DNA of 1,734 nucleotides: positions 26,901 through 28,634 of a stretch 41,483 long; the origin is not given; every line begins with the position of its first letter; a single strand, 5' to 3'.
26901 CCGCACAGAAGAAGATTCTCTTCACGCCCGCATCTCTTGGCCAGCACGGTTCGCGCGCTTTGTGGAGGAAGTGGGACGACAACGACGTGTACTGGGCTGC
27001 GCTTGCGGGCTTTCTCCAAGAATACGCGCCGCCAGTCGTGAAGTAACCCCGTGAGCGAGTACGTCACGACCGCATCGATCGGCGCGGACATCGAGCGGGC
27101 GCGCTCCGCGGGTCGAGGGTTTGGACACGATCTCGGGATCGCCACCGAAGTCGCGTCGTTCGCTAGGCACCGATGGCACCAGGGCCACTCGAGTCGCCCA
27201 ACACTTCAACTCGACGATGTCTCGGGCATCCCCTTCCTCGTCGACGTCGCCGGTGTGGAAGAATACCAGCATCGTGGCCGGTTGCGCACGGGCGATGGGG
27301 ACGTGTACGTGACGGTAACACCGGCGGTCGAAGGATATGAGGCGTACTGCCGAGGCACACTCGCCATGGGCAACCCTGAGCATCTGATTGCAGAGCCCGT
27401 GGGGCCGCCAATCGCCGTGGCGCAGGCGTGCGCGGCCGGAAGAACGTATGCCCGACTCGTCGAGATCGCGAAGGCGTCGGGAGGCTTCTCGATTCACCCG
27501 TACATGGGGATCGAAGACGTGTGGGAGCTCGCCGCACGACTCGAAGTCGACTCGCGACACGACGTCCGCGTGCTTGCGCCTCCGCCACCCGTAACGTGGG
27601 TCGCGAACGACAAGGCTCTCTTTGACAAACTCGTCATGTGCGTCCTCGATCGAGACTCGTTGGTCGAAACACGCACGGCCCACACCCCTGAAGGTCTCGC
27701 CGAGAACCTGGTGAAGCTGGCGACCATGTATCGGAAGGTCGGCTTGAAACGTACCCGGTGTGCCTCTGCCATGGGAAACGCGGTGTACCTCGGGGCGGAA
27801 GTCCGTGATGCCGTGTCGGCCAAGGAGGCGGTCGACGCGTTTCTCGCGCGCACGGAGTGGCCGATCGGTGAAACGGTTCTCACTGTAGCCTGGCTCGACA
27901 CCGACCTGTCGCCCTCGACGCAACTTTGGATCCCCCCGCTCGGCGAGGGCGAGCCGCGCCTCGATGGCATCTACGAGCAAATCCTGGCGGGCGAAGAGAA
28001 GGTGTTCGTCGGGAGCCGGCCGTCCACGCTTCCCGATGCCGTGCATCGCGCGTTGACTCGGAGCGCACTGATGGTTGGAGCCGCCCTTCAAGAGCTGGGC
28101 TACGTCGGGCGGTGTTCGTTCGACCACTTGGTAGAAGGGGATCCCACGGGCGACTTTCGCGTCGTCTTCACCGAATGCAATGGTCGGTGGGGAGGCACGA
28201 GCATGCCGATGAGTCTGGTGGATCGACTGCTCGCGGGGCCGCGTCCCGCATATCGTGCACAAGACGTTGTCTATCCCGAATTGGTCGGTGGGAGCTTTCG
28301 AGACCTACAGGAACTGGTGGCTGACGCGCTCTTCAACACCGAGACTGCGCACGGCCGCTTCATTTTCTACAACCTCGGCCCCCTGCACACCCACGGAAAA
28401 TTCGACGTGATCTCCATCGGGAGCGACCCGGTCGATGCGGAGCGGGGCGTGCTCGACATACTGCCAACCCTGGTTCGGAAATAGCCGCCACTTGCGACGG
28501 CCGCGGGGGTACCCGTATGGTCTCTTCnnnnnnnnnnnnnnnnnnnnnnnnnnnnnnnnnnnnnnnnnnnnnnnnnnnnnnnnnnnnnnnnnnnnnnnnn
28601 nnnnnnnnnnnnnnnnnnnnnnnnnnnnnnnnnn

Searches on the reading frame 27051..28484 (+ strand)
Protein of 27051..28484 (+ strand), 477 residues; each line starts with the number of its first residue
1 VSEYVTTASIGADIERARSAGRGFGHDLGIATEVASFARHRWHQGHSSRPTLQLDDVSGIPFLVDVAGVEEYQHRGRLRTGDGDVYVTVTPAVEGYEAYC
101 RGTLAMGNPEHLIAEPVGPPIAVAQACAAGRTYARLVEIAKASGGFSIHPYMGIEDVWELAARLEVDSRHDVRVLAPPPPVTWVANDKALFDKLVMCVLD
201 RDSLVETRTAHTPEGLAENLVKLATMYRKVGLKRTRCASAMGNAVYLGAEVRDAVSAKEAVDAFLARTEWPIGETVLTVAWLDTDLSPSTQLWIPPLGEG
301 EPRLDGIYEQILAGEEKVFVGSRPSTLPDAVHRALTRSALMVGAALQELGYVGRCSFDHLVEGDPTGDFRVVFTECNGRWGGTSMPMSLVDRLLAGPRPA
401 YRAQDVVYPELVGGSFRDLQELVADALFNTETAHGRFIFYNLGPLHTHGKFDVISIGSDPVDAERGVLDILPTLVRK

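Call 4: search_protein_families(library=pfam, proteins=[window:27051-28484:+], max_evalue=0.01)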
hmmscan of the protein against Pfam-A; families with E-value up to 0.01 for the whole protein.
window:27051-28484:+ (477 aa): 1 family
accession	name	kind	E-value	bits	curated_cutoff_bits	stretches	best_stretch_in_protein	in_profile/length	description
PF18604.6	PreAtp-grasp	-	2.5e-07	31.6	27.5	1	80-165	8-93/94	Pre ATP-grasp domain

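Call 5: search_protein_families(library=ncbifam, proteins=[window:27051-28484:+], max_evalue=0.01)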
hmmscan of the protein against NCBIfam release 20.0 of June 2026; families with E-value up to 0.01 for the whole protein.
window:27051-28484:+ (477 aa): 0 families

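Call 9: find_encoding_contigs(protein=window:27051-28484:+, flank=10000, max_places=10)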
Protein window:27051-28484:+ (477 aa): no gene with exactly this product is on record in the collection.

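Call 10: find_encoding_contigs(protein=window:27051-28481:+, flank=10000, max_places=10)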
Protein seq(477 aa) (477 aa): no gene with exactly this product is on record in the collection.

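Call 12: find_homologous_proteins(query=window:27051-28484:+, max_evalue=0.00001)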
Query window:27051-28484:+ (477 aa): 990 proteins with E <= 0.00001 among 8000 candidates; the best 120 are listed.
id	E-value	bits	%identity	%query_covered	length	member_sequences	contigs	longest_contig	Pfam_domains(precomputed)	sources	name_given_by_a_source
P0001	0.0e+0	1089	100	100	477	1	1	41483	PF18604.7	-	-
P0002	7.5e-222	755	72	96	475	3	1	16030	PF18604.7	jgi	-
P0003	3.0e-221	753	71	98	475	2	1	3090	PF18604.7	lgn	-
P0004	7.0e-221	752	71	98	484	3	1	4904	PF18604.7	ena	-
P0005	1.5e-219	748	72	96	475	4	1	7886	PF18604.7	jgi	jgi:hypothetical protein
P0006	2.0e-219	747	70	98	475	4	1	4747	PF18604.7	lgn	-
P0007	8.3e-219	745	71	96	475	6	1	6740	PF18604.7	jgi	-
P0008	1.0e-218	745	71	96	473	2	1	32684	PF18604.7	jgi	jgi:hypothetical protein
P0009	4.3e-218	743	71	96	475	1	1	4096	PF18604.7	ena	-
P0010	3.5e-217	740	70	96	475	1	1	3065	PF18604.7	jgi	jgi:hypothetical protein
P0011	5.6e-217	739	71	96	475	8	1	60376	PF18604.7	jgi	jgi:hypothetical protein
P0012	5.7e-217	739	71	96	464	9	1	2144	PF18604.7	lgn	-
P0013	6.0e-217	739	70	96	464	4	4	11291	PF18604.7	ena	-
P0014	8.0e-217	739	69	97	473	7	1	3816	PF18604.7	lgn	-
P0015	1.2e-216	738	70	97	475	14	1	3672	PF18604.7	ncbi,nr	ncbi:MAG: hypothetical protein JRF42_08330 [Deltaproteobacteria bacterium]|nr:hypothetical protein [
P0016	1.5e-216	738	71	97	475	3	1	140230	PF18604.7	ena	-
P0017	1.6e-216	738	72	96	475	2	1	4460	PF18604.7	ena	-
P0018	2.1e-216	737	71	96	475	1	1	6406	PF18604.7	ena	-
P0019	2.8e-216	737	70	97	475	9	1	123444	PF18604.7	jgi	-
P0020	3.2e-216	737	71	96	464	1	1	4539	PF18604.7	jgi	jgi:hypothetical protein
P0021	4.0e-216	736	71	96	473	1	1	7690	PF18604.7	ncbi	-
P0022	6.9e-216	736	71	96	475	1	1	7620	PF18604.7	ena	-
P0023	1.7e-215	734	71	94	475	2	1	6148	PF18604.7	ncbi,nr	ncbi:MAG: hypothetical protein O7F08_05660 [Deltaproteobacteria bacterium]|nr:hypothetical protein [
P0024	1.8e-215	734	71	96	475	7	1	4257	PF18604.7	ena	-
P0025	1.9e-215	734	70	96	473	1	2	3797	PF18604.7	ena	-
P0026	2.2e-215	734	70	96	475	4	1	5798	PF18604.7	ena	-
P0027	2.3e-215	734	70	97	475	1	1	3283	PF18604.7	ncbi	-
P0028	5.2e-215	733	70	97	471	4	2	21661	PF18604.7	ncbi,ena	-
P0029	5.2e-215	733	70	97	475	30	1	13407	PF18604.7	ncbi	-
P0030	6.1e-215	732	71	96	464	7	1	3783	PF18604.7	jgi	jgi:hypothetical protein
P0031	7.8e-215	732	71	96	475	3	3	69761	PF18604.7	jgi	-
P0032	1.7e-214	731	71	96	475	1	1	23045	PF18604.7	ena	-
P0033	2.7e-214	730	71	96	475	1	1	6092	PF18604.7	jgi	jgi:hypothetical protein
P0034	3.5e-214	730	69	97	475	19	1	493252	PF18604.7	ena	-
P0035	3.7e-214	730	69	97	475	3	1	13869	PF18604.7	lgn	-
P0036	1.3e-213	728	69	96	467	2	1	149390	PF18604.7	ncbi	ncbi:MAG: hypothetical protein AAF500_05065 [Myxococcota bacterium]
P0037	1.3e-213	728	70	96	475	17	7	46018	PF18604.7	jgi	jgi:hypothetical protein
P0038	2.3e-213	727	69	97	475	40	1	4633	PF18604.7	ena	-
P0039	3.1e-213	727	69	96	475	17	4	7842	PF18604.7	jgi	-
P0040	3.3e-213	727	70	96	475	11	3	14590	PF18604.7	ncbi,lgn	ncbi:MAG: hypothetical protein WBN70_12930 [Polyangiales bacterium]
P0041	3.8e-213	727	70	96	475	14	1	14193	PF18604.7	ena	-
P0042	4.2e-213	726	70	96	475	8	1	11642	PF18604.7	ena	-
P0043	4.4e-213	726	70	96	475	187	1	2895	PF18604.7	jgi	-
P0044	5.6e-213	726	69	96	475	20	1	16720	PF18604.7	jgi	jgi:hypothetical protein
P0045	6.3e-213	726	69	97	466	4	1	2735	PF18604.7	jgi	jgi:hypothetical protein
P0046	6.6e-213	726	69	97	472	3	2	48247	PF18604.7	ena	-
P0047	8.0e-213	726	71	93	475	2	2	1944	PF18604.7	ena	-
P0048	1.6e-212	725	69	97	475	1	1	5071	PF18604.7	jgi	jgi:hypothetical protein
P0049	2.3e-212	724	70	96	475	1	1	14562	PF18604.7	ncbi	-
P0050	2.4e-212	724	70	96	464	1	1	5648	PF18604.7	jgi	-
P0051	3.2e-212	724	71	96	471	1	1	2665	PF18604.7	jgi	-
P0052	4.5e-212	723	69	96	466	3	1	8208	PF18604.7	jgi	-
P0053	6.0e-212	723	70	96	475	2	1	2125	PF18604.7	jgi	-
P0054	6.7e-212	722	69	97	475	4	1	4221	PF18604.7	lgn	-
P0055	8.6e-212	722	70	94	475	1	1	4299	PF18604.7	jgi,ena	-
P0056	9.1e-212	722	68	98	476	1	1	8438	PF18604.7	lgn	-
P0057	1.1e-211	722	70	94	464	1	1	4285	PF18604.7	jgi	jgi:hypothetical protein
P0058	1.3e-211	722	74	91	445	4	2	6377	PF18604.7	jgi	-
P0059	1.4e-211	721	69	96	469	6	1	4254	PF18604.7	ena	-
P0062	2.8e-211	720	69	96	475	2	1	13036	PF18604.7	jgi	jgi:hypothetical protein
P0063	3.0e-211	720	70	97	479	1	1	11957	PF18604.7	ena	-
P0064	3.9e-211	720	70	96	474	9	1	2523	PF18604.7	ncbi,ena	-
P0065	4.7e-211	720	68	97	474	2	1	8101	PF18604.7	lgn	-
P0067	7.3e-211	719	70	96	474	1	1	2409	PF18604.7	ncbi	-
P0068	1.0e-210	719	70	96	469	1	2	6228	PF18604.7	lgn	-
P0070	1.6e-210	718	68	97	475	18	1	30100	PF18604.7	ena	-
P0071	2.0e-210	718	69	96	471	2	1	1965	PF18604.7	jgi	jgi:hypothetical protein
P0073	3.4e-210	717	70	96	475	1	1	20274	PF18604.7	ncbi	-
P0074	4.0e-210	717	68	97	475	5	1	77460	PF18604.7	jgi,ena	jgi:hypothetical protein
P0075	6.7e-210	716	68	96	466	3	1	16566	PF18604.7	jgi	jgi:hypothetical protein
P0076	8.0e-210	716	69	96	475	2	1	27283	PF18604.7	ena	-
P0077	1.1e-209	715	70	96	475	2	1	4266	PF18604.7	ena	-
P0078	1.8e-209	714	70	96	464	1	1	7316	PF18604.7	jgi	jgi:hypothetical protein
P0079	4.6e-209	713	69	96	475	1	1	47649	PF18604.7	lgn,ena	-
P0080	5.1e-209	713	71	94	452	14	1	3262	PF18604.7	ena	-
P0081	1.2e-208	712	73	91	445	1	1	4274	PF18604.7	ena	-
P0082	1.6e-208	711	68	96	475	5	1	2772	PF18604.7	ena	-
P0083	1.7e-208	711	68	97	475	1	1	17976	PF18604.7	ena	-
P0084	3.2e-208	710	71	93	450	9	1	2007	PF18604.7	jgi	jgi:hypothetical protein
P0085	3.2e-208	710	70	96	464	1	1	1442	PF18604.7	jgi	jgi:hypothetical protein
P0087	4.7e-208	710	67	97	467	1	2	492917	PF18604.7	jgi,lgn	-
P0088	4.7e-208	710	69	96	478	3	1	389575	PF18604.7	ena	-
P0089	5.5e-208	710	69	97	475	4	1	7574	PF18604.7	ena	-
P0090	5.6e-208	710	69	96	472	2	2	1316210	PF18604.7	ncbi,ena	-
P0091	6.1e-208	709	68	97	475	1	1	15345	PF18604.7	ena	-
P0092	9.0e-208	709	70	96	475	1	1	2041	PF18604.7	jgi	-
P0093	9.0e-208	709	70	93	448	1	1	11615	PF18604.7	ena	-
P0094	2.9e-207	707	69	96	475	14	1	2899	PF18604.7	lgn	-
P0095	5.1e-207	706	69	96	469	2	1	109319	PF18604.7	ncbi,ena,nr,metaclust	ncbi:MAG: hypothetical protein AMS21_01520 [Gemmatimonas sp. SG8_38_2]|nr:MAG: hypothetical protein 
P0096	9.8e-207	705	69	96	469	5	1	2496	PF18604.7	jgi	jgi:hypothetical protein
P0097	9.9e-207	705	69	96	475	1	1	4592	PF18604.7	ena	-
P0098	1.5e-206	705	68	96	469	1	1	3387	PF18604.7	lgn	-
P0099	2.5e-206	704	69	96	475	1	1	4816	PF18604.7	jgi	jgi:hypothetical protein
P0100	2.5e-206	704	68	96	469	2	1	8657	PF18604.7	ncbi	-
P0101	3.8e-206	703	68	96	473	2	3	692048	PF18604.7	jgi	-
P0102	4.3e-206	703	68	96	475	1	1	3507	PF18604.7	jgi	-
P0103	5.6e-206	703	69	96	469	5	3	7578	PF18604.7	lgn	-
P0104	6.6e-206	703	68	96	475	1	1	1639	PF18604.7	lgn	-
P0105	6.9e-206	703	68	95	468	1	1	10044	PF18604.7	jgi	jgi:hypothetical protein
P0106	8.9e-206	702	67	96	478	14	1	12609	PF18604.7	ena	-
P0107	9.7e-206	702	67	96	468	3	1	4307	PF18604.7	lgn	-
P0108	3.9e-205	700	68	96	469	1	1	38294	PF18604.7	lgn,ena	-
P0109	1.1e-204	699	67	95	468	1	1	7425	PF18604.7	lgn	-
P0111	1.2e-203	695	68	96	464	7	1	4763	PF18604.7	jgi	jgi:hypothetical protein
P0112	3.0e-202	691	66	99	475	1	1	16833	PF18604.7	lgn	-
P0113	3.4e-202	690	67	96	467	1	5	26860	PF18604.7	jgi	jgi:hypothetical protein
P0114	4.0e-202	690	68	96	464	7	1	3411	PF18604.7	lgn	-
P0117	2.9e-199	681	67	94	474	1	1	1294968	PF18604.7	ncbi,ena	-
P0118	4.8e-198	677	65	96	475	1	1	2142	PF18604.7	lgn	-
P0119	3.4e-196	671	64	98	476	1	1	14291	PF18604.7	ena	-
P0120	6.6e-194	663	70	88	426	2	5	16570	PF18604.7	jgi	jgi:hypothetical protein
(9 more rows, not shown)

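Call 13: find_encoding_contigs(protein=P0016, flank=10000, max_places=3)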
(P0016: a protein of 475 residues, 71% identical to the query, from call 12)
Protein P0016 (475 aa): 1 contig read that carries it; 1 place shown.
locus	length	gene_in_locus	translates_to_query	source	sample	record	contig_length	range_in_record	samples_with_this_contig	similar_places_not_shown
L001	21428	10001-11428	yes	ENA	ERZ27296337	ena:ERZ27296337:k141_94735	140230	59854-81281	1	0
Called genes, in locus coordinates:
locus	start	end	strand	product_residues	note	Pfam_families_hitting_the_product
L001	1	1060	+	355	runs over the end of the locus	PF00793:DAHP_synth_1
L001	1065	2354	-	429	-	-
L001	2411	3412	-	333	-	PF00296:Bac_luciferase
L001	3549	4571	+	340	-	PF00296:Bac_luciferase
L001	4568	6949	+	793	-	PF01326:PPDK_N, PF27448:Rph_4th, PF00391:PEP-utilizers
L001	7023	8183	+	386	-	PF06245:DUF1015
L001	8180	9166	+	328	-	PF08240:ADH_N, PF00107:ADH_zinc_N, PF13602:ADH_zinc_N_2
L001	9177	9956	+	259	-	PF01738:DLH (weak), PF02129:Peptidase_S15 (weak), PF12146:Hydrolase_4, PF00561:Abhydrolase_1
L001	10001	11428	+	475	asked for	PF18604:PreAtp-grasp (weak)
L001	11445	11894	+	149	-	-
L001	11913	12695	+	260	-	PF04116:FA_hydroxylase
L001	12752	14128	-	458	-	PF00291:PALP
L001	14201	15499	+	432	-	PF13520:AA_permease_2, PF00324:AA_permease, PF03845:Spore_permease (faint)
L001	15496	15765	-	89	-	-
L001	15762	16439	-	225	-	PF03264:Cytochrom_NNT (weak), PF22113:Mtrc-MtrF_II-IV_dom (faint)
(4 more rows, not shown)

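Call 14: find_encoding_contigs(protein=P0095, flank=10000, max_places=3)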
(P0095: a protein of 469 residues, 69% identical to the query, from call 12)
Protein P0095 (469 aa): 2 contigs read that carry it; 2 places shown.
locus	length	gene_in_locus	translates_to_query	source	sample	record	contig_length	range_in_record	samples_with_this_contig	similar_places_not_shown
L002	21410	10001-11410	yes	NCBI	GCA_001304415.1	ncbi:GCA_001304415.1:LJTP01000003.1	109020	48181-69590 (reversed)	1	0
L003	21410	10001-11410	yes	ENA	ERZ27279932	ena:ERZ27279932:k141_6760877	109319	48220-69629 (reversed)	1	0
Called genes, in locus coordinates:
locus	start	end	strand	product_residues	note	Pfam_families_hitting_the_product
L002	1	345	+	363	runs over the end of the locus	PF00793:DAHP_synth_1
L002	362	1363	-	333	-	PF00296:Bac_luciferase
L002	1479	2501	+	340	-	PF00296:Bac_luciferase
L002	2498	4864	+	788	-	PF01326:PPDK_N, PF27448:Rph_4th, PF00391:PEP-utilizers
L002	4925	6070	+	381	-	PF06245:DUF1015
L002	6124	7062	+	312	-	PF08240:ADH_N, PF00107:ADH_zinc_N, PF13602:ADH_zinc_N_2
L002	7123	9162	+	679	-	PF00933:Glyco_hydro_3, PF01915:Glyco_hydro_3_C, PF14310:Fn3-like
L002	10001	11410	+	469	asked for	PF18604:PreAtp-grasp (weak)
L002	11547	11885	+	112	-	-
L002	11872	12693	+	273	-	PF00198:2-oxoacid_dh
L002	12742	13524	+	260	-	PF04116:FA_hydroxylase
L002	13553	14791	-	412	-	PF02746:MR_MLE_N, PF13378:MR_MLE_C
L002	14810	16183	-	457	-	PF00291:PALP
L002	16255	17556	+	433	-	PF13520:AA_permease_2, PF00324:AA_permease, PF03845:Spore_permease (weak)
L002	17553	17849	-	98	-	-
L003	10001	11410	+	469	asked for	PF18604:PreAtp-grasp (weak)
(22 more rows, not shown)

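Call 15: find_encoding_contigs(protein=P0117, flank=10000, max_places=3)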
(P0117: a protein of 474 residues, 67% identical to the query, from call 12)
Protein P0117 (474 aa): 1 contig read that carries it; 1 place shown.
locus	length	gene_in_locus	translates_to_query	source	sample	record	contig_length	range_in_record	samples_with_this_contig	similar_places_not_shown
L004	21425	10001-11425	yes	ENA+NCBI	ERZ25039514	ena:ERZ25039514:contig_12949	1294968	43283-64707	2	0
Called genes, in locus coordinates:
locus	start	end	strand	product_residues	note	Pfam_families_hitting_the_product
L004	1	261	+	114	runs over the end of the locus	PF01521:Fe-S_biosyn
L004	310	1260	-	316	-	PF13593:SBF_like, PF01758:SBF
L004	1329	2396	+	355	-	PF00793:DAHP_synth_1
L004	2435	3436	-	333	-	PF00296:Bac_luciferase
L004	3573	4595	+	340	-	PF00296:Bac_luciferase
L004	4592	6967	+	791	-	PF01326:PPDK_N, PF27448:Rph_4th, PF00391:PEP-utilizers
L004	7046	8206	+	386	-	PF06245:DUF1015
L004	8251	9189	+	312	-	PF08240:ADH_N, PF00107:ADH_zinc_N, PF13602:ADH_zinc_N_2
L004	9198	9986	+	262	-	PF01738:DLH (weak), PF12146:Hydrolase_4, PF00561:Abhydrolase_1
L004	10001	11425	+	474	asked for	PF18604:PreAtp-grasp (faint)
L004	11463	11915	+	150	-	-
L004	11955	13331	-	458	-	PF00291:PALP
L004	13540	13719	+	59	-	-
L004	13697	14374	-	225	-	PF03264:Cytochrom_NNT, PF22113:Mtrc-MtrF_II-IV_dom (faint)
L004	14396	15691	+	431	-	-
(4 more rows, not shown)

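Call 21: search_solved_structures(query=window:27051-28484:+, max_evalue=1)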
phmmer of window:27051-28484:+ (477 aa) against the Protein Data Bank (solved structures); distinct sequences matched with E-value up to 1: 2.
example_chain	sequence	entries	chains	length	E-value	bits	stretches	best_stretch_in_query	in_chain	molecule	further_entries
6jhz_A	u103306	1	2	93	0.12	14.2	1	183-230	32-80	CRISPR-associated endoribonuclease Cas2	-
8ia4_A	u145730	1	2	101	0.13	14.1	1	183-230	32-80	CRISPR-associated endoribonuclease Cas2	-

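Call 24: search_protein_representatives(protein=window:27051-28484:+)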
Query: 477 residues. Proteins with E-value up to 0.001 (for the whole library): 520; up to 1e-10: 370; up to 1e-30: 231. The best 150 are listed.
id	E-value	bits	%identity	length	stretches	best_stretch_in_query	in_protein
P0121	4.1e-147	507.1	55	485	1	26-476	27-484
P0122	6.1e-141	486.8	50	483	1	11-474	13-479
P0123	6.3e-135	466.9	55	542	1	14-414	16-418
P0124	1.6e-131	455.7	52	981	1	19-474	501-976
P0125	1.3e-127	442.8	54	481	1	44-473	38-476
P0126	1.1e-126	439.8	48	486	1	15-475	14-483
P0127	2.7e-125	435.2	52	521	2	21-299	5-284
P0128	3.5e-122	424.9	49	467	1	36-470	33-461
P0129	4.1e-121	421.4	46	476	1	22-473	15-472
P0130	7.4e-105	367.8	48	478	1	44-475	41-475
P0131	2.1e-99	349.8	49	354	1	122-476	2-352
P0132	2.9e-95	336.2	45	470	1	44-475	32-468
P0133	1.1e-93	330.9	42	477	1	46-472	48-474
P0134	8.3e-92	324.8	46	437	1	45-460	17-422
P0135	2.8e-89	316.4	43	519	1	46-475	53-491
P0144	6.6e-78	278.9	42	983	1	47-457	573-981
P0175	5.3e-60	219.9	34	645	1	48-459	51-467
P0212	1.2e-49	185.7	32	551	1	53-472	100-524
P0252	3.4e-43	164.4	34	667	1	41-398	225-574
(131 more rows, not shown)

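Call 25: search_protein_families(library=pfam, proteins=[P0124, P0144, P0175, P0252, P0123, P0212], max_evalue=0.001)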
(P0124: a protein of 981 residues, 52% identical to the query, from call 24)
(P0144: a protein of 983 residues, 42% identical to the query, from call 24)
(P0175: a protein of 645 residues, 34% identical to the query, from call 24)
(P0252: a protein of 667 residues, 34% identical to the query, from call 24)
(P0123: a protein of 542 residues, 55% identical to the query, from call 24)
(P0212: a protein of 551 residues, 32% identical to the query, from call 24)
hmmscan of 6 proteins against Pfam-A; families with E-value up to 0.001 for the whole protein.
P0124 (981 aa): 3 families
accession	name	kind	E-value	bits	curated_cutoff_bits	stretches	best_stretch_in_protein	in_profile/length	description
PF00501.34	AMP-binding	-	6.5e-48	163.9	29.9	1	10-342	3-384/384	AMP-binding enzyme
PF13193.12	AMP-binding_C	-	3.6e-14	53.9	24.5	1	392-467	1-76/76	AMP-binding enzyme C-terminal domain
PF18604.6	PreAtp-grasp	-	2.9e-05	25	27.5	1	556-645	2-92/94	Pre ATP-grasp domain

P0144 (983 aa): 3 families
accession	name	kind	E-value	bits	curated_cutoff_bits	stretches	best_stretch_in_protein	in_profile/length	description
PF04055.27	Radical_SAM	-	1.2e-18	68.3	29.5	1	195-358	2-166/166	Radical SAM superfamily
PF02310.24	B12-binding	-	5.9e-13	49.2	32.1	1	48-132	35-120/121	B12 binding domain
PF18604.6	PreAtp-grasp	-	3.9e-12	47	27.5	1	601-692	3-92/94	Pre ATP-grasp domain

P0175 (645 aa): 2 families
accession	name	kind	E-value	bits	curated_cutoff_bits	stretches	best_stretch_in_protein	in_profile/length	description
PF01814.28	Hemerythrin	-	1e-08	36.2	25.3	1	500-587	6-96/127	Hemerythrin HHE cation binding domain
PF18604.6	PreAtp-grasp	-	0.00071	20.5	27.5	0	83-165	8-89/94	Pre ATP-grasp domain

P0252 (667 aa): 2 families
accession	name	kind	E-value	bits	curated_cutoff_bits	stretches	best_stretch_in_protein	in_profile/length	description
PF18604.6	PreAtp-grasp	-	2.6e-13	50.8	27.5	1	255-344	3-92/94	Pre ATP-grasp domain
PF01814.28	Hemerythrin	-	7.6e-08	33.3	25.3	1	10-120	4-118/127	Hemerythrin HHE cation binding domain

P0123 (542 aa): 1 family
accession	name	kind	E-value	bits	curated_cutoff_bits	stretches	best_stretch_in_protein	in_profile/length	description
PF18604.6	PreAtp-grasp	-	4.2e-05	24.5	27.5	0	77-167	3-93/94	Pre ATP-grasp domain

P0212 (551 aa): 1 family
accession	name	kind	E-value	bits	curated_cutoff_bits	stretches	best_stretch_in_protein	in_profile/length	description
PF18604.6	PreAtp-grasp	-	5.9e-06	27.2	27.5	1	119-210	2-92/94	Pre ATP-grasp domain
